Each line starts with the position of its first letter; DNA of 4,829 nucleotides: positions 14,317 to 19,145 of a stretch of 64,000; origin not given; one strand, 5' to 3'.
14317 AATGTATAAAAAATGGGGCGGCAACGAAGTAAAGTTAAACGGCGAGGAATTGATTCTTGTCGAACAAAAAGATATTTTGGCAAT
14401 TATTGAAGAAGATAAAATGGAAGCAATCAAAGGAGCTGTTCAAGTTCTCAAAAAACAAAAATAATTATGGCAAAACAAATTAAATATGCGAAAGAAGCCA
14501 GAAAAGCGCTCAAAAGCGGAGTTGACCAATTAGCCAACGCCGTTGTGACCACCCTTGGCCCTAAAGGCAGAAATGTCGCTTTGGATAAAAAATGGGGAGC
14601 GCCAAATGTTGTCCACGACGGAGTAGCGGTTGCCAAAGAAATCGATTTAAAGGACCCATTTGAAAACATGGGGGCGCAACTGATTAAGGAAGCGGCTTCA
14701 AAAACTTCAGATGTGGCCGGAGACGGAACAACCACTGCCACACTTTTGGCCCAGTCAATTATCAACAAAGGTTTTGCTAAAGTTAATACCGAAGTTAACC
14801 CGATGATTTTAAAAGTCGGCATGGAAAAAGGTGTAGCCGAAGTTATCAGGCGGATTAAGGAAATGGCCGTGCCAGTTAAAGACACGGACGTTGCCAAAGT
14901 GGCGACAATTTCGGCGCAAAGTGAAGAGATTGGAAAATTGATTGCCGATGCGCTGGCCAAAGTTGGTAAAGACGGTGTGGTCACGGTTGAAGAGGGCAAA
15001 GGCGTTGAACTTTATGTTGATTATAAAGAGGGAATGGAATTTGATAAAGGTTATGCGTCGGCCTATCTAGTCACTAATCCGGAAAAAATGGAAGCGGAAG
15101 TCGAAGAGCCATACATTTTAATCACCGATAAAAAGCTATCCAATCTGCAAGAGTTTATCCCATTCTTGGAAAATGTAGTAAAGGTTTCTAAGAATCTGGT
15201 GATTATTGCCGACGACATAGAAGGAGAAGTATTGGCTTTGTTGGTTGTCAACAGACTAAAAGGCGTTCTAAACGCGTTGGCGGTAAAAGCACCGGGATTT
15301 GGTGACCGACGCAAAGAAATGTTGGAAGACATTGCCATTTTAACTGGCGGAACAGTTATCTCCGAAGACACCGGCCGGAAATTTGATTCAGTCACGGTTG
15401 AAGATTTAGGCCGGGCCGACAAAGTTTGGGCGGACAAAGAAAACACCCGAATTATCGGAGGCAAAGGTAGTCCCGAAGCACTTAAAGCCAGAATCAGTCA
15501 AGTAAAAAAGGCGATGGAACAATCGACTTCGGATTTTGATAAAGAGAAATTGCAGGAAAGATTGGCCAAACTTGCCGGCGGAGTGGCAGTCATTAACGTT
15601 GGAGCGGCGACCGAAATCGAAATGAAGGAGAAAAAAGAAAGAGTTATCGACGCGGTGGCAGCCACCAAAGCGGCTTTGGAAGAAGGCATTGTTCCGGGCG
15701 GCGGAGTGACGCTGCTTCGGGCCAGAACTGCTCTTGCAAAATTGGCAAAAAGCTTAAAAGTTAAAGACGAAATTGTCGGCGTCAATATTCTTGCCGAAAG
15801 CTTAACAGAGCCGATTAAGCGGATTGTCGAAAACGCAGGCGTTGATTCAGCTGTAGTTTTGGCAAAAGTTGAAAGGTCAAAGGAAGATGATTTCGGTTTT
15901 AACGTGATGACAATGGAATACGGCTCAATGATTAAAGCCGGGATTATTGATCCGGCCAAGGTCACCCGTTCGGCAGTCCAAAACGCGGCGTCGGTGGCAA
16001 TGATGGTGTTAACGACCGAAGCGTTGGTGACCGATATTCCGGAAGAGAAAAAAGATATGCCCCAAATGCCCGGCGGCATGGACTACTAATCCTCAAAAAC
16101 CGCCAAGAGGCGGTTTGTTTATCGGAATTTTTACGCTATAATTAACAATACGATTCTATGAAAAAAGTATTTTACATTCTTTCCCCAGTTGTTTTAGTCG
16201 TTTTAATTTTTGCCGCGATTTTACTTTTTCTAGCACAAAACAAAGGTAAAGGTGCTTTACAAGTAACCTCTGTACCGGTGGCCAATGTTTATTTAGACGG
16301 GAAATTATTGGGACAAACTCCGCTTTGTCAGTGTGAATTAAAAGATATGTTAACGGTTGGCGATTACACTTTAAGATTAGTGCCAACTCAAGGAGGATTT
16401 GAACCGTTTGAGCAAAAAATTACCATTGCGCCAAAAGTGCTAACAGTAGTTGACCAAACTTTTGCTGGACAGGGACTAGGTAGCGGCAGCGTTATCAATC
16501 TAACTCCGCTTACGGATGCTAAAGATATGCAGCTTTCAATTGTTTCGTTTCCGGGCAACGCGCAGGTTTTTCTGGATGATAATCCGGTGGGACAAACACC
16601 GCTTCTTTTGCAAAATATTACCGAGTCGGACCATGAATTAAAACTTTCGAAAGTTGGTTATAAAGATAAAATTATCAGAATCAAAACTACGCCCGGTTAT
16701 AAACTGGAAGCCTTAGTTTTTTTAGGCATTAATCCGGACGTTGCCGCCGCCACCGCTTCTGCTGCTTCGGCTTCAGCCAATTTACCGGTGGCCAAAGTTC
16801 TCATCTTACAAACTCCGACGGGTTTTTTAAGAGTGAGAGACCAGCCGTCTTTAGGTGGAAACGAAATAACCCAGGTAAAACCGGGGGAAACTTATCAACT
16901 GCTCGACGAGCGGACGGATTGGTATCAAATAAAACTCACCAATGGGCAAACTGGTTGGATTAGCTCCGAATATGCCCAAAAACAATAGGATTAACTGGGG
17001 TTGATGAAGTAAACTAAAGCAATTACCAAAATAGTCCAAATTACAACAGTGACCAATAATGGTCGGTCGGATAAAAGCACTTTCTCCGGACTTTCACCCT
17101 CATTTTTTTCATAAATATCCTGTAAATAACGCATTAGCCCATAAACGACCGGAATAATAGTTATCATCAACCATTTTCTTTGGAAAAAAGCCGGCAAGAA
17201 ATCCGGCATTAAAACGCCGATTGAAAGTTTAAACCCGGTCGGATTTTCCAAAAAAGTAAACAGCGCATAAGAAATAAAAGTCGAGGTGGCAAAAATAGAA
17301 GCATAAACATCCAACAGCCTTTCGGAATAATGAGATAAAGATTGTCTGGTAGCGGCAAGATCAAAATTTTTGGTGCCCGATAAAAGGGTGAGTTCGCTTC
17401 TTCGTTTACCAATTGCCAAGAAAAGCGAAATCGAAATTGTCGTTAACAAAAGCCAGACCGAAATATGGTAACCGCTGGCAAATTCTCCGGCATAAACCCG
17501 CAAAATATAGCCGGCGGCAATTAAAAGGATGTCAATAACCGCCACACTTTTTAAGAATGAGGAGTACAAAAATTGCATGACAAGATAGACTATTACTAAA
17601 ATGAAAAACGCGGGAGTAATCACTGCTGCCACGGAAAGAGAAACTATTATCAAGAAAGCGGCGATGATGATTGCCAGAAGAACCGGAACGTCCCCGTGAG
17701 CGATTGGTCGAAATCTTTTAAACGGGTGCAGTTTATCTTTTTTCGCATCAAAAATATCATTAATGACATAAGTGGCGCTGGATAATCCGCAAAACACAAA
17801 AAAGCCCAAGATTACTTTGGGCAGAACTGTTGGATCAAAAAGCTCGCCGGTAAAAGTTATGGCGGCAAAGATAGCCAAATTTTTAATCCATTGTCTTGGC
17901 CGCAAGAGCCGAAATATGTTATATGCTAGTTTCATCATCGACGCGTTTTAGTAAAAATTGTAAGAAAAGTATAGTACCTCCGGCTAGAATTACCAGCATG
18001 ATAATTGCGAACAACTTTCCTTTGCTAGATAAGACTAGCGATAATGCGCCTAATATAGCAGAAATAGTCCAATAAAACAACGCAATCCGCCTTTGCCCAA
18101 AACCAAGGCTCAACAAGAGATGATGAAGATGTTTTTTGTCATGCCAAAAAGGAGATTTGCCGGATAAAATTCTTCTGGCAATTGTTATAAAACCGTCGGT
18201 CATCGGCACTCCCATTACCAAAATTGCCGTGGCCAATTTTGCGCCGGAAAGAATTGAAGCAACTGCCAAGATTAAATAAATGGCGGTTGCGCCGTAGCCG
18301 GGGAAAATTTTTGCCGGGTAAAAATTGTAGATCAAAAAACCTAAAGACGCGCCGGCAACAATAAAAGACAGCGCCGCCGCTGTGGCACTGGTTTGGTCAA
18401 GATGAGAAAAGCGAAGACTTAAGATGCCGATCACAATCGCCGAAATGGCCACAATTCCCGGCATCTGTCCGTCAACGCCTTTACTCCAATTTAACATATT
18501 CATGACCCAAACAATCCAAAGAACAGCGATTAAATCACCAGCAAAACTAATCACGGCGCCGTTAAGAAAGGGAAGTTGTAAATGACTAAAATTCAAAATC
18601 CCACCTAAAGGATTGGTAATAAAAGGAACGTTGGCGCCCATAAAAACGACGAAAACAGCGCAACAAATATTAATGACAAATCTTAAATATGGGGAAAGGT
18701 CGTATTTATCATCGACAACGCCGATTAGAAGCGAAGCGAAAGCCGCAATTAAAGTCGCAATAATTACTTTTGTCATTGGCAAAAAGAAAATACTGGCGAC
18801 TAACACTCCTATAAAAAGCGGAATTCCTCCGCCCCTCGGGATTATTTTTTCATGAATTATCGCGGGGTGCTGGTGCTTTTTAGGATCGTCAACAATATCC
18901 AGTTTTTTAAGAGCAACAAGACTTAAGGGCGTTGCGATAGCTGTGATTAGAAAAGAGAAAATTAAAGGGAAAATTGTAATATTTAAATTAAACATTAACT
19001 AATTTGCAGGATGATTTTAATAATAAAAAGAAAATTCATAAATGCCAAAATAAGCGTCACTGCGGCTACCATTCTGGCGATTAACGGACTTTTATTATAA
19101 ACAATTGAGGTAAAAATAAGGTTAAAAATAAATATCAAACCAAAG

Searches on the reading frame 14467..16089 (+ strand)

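Call 24: search_protein_families(library=ncbifam, proteins=[window:14467-16089:+], max_evalue=0.001)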
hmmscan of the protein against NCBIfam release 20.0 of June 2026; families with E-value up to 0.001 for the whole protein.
window:14467-16089:+ (540 aa): 18 families
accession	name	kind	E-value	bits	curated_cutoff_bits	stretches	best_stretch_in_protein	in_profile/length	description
NF000592.1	PRK00013.1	subfamily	3.5e-227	755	397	1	2-525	1-524/524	chaperonin GroEL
TIGR02348.1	GroEL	equivalog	5.2e-226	751.2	582.1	1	2-527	1-526/526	chaperonin GroEL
NF009489.0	PRK12851.1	subfamily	4.8e-223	741.4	464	1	1-539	2-540/541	chaperonin GroEL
NF009487.0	PRK12849.1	subfamily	2.9e-222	738.7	352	1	1-538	1-537/543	chaperonin GroEL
NF009488.0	PRK12850.1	subfamily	1.8e-220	733.1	475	1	1-536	2-536/544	chaperonin GroEL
NF010704.0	PRK14104.1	subfamily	7.4e-190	631.8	1041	1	2-537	3-538/546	chaperonin GroEL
NF038369.1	GroEL3_Chlamy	exception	2.6e-80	270.5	600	1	6-519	6-504/506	variant chaperonin GroEL3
NF038370.1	GroEL2_Chlamy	exception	9.2e-54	182.9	600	1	19-518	19-516/533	variant chaperonin GroEL2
NF041083.2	thermosome_beta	equivalog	1.6e-29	103.3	400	2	6-187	13-193/520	thermosome subunit beta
NF041082.2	thermosome_alpha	equivalog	2.1e-29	102.8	450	2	8-185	15-190/519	thermosome subunit alpha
TIGR02339.1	thermosome_arch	subfamily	1.4e-26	93.3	671.1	2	9-187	15-193/521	thermosome subunit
TIGR02347.1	chap_CCT_zeta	equivalog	1.2e-23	83.5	587.15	2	20-184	26-190/531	T-complex protein 1 subunit zeta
TIGR02345.1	chap_CCT_eta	equivalog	7.4e-23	80.6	669.2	2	19-160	27-165/523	T-complex protein 1 subunit eta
TIGR02342.1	chap_CCT_delta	equivalog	1.5e-18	66.7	695.35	2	9-178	8-175/517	T-complex protein 1 subunit delta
TIGR02344.1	chap_CCT_gamma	equivalog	1.4e-15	56.8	553.45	2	20-188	26-194/526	T-complex protein 1 subunit gamma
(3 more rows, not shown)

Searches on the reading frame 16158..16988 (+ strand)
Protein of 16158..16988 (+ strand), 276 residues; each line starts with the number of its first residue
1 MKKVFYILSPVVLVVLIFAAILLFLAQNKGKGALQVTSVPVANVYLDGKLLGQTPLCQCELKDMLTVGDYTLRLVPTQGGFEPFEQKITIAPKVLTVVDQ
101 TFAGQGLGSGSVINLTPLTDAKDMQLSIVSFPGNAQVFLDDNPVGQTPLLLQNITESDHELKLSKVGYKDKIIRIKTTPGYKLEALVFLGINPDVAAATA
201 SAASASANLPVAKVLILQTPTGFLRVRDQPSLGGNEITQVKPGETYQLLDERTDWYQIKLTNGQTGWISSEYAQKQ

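Call 8: search_protein_families(library=pfam, proteins=[window:16158-16988:+], max_evalue=0.001)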
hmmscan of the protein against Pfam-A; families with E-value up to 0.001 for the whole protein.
window:16158-16988:+ (276 aa): 4 families
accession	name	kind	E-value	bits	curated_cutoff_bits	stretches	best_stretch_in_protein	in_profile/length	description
PF08308.17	PEGA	-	4.7e-19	68.5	20.8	2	125-182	3-60/71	PEGA domain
PF08239.17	SH3_3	-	3.2e-14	53.3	27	1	223-272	2-52/54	Bacterial SH3 domain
PF18348.7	SH3_16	-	1.2e-05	25.4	25.8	1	226-270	1-46/49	Bacterial dipeptidyl-peptidase Sh3 domain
PF06347.19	SH3_4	-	3.1e-05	24.1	24.1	1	226-270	7-51/56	Bacterial SH3 domain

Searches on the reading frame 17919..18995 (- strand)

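Call 8: search_protein_families(library=pfam, proteins=[window:17919-18995:-], max_evalue=0.001)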
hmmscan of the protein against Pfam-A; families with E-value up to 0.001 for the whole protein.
window:17919-18995:- (358 aa): 1 family
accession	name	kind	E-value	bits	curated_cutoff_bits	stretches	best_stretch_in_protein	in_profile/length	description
PF00953.26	Glycos_transf_4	-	1e-24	87.8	27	1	79-250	2-159/160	Glycosyl transferase family 4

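Call 24: search_protein_families(library=ncbifam, proteins=[window:17919-18995:-], max_evalue=0.001)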
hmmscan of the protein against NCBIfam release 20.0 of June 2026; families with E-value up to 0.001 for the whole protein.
window:17919-18995:- (358 aa): 3 families
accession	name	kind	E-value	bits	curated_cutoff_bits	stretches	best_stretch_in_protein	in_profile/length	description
TIGR02380.1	ECA_wecA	exception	1.3e-27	96.8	326.05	1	11-344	4-329/346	UDP-N-acetylglucosamine--undecaprenyl-phosphate N-acetylglucosaminephosphotransferase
NF053644.1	MraY_archaea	equivalog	5.6e-20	71.9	450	2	146-320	175-340/340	pseudomurein biosynthesis MraY family phospho-N-acetylmuramoyl-pentapeptide-transferase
TIGR00445.1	mraY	equivalog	6.9e-11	42.2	192.05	1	36-321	24-316/321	phospho-N-acetylmuramoyl-pentapeptide-transferase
